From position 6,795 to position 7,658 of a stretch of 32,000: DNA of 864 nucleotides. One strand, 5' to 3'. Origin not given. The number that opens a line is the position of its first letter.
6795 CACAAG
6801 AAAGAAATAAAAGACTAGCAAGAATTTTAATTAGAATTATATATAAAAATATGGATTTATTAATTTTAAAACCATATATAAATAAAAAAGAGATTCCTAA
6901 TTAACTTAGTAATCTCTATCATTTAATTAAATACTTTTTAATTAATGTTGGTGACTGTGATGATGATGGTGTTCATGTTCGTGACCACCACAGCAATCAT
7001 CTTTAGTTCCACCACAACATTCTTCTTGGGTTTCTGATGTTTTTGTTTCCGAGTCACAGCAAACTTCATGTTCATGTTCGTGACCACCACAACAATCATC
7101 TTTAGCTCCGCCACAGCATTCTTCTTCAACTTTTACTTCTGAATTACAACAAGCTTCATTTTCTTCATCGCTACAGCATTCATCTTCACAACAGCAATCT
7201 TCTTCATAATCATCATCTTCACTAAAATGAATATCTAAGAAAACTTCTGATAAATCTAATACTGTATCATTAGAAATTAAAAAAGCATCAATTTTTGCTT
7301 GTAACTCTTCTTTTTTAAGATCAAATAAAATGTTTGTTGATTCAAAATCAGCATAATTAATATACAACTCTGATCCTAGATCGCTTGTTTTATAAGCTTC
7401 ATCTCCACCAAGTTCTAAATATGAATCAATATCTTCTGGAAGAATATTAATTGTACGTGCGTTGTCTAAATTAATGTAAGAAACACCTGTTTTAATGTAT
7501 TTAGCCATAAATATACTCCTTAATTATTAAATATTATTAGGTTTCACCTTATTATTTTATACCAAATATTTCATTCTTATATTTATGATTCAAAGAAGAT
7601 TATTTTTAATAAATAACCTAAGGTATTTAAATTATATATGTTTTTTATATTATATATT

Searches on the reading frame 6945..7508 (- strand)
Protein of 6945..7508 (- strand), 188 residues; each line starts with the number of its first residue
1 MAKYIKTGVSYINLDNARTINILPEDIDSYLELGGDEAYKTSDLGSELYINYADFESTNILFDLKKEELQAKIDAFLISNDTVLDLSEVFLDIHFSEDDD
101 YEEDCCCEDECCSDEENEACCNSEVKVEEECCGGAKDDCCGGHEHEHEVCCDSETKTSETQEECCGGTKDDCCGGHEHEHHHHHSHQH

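Call 6: search_protein_families(library=pfam, proteins=[window:6945-7508:-], max_evalue=0.01)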
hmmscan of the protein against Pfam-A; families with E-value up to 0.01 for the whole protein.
seq(188 aa): 0 families

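Call 13: list_cluster_members(proteins=[P0001, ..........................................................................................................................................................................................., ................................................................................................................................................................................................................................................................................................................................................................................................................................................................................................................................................, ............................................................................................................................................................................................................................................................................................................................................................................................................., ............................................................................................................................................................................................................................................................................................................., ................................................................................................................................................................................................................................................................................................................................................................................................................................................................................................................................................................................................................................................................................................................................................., window:6945-7508:-, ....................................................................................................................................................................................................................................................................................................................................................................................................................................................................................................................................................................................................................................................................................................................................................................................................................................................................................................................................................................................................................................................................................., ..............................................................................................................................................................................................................])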
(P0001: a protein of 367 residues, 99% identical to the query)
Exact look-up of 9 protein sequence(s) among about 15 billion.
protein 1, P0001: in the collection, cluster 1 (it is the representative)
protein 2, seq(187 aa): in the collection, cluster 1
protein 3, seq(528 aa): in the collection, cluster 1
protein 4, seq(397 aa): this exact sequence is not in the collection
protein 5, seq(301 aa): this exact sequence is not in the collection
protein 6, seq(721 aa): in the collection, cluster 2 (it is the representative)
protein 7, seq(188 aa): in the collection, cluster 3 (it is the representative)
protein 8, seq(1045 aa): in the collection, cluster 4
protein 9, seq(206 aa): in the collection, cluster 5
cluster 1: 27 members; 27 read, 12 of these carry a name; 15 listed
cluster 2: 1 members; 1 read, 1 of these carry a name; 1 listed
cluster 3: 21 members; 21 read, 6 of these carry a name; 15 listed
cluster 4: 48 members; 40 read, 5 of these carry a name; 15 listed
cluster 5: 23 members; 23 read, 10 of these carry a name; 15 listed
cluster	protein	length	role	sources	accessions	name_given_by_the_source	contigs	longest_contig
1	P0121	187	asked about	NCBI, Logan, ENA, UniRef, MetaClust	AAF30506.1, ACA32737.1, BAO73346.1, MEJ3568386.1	type I restriction-modification system subunit M N-terminal domain-containing protein ... | site-specific DNA-methyltransferase (adenine-specific) n=2 Tax=Ureaplasma parvum serovar ... | status=active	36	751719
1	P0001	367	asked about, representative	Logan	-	-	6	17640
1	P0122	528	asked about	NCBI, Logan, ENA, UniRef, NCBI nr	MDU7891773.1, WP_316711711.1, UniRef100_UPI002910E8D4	MAG: type I restriction-modification system subunit M [Ureaplasma parvum] | type I restriction-modification system subunit M n=1 Tax=Ureaplasma parvum TaxID=134821 ... | type I restriction-modification system subunit M [Ureaplasma parvum]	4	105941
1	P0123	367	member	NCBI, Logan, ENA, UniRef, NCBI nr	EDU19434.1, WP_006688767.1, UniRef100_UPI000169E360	type I restriction-modification system, M subunit [Ureaplasma parvum serovar 6 str. ATCC ... | type I restriction-modification system subunit M n=1 Tax=Ureaplasma parvum TaxID=134821 ... | type I restriction-modification system subunit M [Ureaplasma parvum]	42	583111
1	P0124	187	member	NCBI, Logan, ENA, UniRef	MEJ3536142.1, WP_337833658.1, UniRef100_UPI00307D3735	type I restriction-modification system subunit M N-terminal domain-containing protein ... | type I restriction-modification system subunit M N-terminal domain-containing protein n=1 ...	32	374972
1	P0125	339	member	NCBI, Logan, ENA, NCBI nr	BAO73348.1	type I restriction-modification system, M subunit [Ureaplasma parvum serovar 3]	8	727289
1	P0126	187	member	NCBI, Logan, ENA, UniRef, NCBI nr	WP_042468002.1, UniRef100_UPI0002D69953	type I restriction-modification system subunit M N-terminal domain-containing protein ... | type I restriction-modification system subunit M N-terminal domain-containing protein n=1 ...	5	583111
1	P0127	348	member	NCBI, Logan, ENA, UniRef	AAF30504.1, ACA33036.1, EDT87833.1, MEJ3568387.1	type I restriction-modification system subunit M [Ureaplasma parvum] | site-specific DNA-methyltransferase (adenine-specific) n=2 Tax=Ureaplasma parvum serovar ...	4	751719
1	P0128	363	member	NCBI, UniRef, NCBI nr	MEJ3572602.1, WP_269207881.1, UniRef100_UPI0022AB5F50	type I restriction-modification system subunit M [Ureaplasma parvum] | type I restriction-modification system subunit M n=1 Tax=Ureaplasma parvum TaxID=134821 ...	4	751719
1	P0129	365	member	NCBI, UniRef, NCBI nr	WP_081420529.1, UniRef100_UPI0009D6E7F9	type I restriction-modification system subunit M [Ureaplasma parvum] | type I restriction-modification system subunit M n=1 Tax=Ureaplasma parvum TaxID=134821 ...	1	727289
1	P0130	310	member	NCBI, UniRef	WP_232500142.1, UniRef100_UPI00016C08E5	type I restriction-modification system subunit M, partial [Ureaplasma parvum] | type I restriction-modification system subunit M n=1 Tax=Ureaplasma parvum TaxID=134821 ...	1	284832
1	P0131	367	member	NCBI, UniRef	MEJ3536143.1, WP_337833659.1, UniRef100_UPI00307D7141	type I restriction-modification system subunit M [Ureaplasma parvum] | type I restriction-modification system subunit M n=1 Tax=Ureaplasma parvum TaxID=134821 ...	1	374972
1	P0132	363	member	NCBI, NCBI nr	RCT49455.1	type I restriction-modification system subunit M [Ureaplasma parvum]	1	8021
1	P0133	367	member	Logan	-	-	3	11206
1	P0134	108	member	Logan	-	-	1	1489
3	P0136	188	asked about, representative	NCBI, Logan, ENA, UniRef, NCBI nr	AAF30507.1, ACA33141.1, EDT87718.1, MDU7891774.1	hypothetical protein WFS18_01375 [Ureaplasma parvum] | Uncharacterized protein UU101 n=2 Tax=Ureaplasma parvum serovar 3 TaxID=38504 ... | hypothetical protein [Ureaplasma parvum]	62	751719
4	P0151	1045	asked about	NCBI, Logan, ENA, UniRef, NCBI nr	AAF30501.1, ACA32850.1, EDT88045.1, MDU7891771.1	type I site-specific deoxyribonuclease, HsdR [Ureaplasma parvum serovar 14 str. ATCC ... | Type I restriction enzyme endonuclease subunit n=2 Tax=Ureaplasma parvum serovar 3 ... | type I restriction enzyme R protein UU095 [imported] - Ureaplasma urealyticum [Ureaplasma ...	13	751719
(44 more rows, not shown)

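Call 15: find_encoding_contigs(protein=P0122, flank=10000, max_places=6)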
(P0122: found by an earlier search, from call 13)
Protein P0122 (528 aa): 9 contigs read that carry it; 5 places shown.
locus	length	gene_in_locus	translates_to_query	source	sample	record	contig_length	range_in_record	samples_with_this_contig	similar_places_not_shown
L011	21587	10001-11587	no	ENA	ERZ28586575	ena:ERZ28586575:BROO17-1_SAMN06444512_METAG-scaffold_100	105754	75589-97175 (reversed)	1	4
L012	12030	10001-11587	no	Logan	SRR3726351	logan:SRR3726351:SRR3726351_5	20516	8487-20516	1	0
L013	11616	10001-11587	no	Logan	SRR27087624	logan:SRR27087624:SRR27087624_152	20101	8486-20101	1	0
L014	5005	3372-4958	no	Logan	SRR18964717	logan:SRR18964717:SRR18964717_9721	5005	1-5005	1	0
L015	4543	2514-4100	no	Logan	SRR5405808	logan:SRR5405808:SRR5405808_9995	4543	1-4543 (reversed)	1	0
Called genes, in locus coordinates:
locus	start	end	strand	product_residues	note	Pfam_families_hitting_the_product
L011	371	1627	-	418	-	PF02403:Seryl_tRNA_N, PF00587:tRNA-synt_2b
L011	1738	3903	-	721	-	PF05496:RuvB_N (faint), PF00004:AAA, PF07728:AAA_5 (weak), PF17862:AAA_lid_3, PF01434:Peptidase_M41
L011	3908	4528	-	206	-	PF00156:Pribosyltran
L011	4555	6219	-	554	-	-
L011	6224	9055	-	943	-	PF00005:ABC_tran (faint), PF02463:SMC_N (faint), PF13191:AAA_16 (faint), PF13304:AAA_21 (faint), PF13555:AAA_29 (faint), PF20703:nSTAND1 (faint), PF17760:UvrA_inter, PF17755:UvrA_DNA-bind, +1 more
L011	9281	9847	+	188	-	-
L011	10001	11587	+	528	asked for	PF12161:HsdM_N, PF02384:N6_Mtase, PF05175:MTS (faint)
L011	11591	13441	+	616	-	-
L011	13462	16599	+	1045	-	PF04313:HSDR_N, PF04851:ResIII, PF18766:SWI2_SNF2, PF00270:DEAD, PF22679:T1R_D3-like, PF12008:EcoR124_C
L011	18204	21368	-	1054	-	-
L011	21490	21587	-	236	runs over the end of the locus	PF02463:SMC_N (faint), PF00005:ABC_tran, PF13304:AAA_21 (weak)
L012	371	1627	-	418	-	PF02403:Seryl_tRNA_N, PF00587:tRNA-synt_2b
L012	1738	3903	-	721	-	PF05496:RuvB_N (faint), PF00004:AAA, PF07728:AAA_5 (weak), PF17862:AAA_lid_3, PF01434:Peptidase_M41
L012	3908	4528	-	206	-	PF00156:Pribosyltran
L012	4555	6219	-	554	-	-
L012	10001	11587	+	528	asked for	PF12161:HsdM_N, PF02384:N6_Mtase, PF05175:MTS (faint)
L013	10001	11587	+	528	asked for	PF12161:HsdM_N, PF02384:N6_Mtase, PF05175:MTS (faint)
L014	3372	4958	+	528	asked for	PF12161:HsdM_N, PF02384:N6_Mtase, PF05175:MTS (faint)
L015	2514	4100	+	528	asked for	PF12161:HsdM_N, PF02384:N6_Mtase, PF05175:MTS (faint)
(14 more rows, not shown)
